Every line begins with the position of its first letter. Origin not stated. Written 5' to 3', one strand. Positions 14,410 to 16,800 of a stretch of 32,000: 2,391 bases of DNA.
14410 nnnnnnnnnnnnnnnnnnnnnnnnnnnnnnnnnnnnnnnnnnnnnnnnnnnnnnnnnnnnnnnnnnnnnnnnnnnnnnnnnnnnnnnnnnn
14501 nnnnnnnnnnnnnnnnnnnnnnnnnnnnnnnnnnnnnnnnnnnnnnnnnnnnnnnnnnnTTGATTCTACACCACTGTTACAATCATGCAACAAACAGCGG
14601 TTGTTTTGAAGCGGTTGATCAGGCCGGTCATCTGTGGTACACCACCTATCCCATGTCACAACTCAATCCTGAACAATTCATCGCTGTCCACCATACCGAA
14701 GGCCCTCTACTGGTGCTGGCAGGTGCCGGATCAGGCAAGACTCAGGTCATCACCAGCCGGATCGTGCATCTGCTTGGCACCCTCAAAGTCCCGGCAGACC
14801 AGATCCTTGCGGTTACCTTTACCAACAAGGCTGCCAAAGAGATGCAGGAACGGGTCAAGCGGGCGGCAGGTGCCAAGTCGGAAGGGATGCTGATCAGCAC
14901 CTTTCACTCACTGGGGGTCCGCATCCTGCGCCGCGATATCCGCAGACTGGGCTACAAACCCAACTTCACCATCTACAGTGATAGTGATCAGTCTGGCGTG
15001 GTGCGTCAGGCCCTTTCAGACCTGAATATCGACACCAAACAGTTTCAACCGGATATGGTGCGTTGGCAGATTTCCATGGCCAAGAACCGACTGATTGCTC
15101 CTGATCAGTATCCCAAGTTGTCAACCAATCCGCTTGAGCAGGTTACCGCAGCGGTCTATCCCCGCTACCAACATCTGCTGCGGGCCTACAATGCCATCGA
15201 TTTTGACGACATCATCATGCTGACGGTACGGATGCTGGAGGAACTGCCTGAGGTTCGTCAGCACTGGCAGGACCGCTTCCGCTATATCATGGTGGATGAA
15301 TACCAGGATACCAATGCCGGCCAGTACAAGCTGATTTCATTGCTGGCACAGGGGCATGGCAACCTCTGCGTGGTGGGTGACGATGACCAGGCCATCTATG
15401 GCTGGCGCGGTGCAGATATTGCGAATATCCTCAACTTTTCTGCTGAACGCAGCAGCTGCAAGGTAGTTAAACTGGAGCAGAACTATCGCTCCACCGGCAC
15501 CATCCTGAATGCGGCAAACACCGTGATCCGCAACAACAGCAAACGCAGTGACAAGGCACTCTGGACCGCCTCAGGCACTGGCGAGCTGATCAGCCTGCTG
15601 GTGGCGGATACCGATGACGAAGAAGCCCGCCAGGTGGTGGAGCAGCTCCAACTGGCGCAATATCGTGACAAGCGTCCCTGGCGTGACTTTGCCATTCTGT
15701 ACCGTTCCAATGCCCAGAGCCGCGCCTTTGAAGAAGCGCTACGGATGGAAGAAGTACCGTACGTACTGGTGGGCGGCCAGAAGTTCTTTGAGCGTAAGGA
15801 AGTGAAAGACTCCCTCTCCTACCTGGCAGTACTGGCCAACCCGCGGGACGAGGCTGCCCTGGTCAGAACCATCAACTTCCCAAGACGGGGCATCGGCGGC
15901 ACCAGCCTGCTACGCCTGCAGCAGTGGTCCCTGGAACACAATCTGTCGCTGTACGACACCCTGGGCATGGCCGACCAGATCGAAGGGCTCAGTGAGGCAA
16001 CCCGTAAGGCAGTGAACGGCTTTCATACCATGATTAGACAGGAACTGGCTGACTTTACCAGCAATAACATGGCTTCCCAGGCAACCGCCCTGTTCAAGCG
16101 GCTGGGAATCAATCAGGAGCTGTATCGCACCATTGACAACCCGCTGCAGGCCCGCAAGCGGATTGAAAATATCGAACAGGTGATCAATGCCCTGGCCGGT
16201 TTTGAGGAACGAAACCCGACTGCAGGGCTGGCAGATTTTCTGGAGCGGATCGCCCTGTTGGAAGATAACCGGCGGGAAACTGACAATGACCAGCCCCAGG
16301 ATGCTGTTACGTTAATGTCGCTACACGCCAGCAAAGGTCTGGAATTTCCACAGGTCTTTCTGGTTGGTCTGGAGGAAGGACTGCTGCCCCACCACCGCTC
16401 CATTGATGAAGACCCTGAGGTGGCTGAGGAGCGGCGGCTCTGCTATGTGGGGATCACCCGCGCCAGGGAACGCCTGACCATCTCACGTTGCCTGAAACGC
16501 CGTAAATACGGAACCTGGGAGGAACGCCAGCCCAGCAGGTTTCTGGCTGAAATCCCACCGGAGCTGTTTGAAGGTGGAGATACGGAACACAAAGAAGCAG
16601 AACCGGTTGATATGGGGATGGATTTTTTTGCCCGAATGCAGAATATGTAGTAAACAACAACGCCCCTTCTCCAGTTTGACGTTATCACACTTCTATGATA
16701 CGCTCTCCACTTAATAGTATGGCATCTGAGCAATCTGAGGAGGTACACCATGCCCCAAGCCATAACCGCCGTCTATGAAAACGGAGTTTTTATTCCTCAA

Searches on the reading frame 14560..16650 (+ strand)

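Call 39: search_protein_families(library=pfam, proteins=[window:14560-16650:+], max_evalue=0.001)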
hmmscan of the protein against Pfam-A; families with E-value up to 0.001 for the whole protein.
window:14560-16650:+ (696 aa): 6 families
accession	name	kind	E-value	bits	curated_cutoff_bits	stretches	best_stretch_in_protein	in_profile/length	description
PF00580.27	UvrD-helicase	-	1.7e-93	313.7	23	1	35-295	1-268/271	UvrD/REP helicase N-terminal domain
PF13361.12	UvrD_C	-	6.8e-75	253.1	25.6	1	303-644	1-348/350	UvrD-like helicase C-terminal domain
PF13245.12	AAA_19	-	9.7e-25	87.7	25.1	1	44-281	8-132/134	AAA domain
PF01443.25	Viral_helicase1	-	7.3e-09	36.2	21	0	573-641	167-226/228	Viral superfamily 1 RNA helicase core domain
PF13538.12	UvrD_C_2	-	6.1e-08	32.9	27.4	1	583-641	2-51/52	UvrD-like helicase C-terminal domain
PF13604.12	AAA_30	-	1.8e-05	25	27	0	34-100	1-67/191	AAA domain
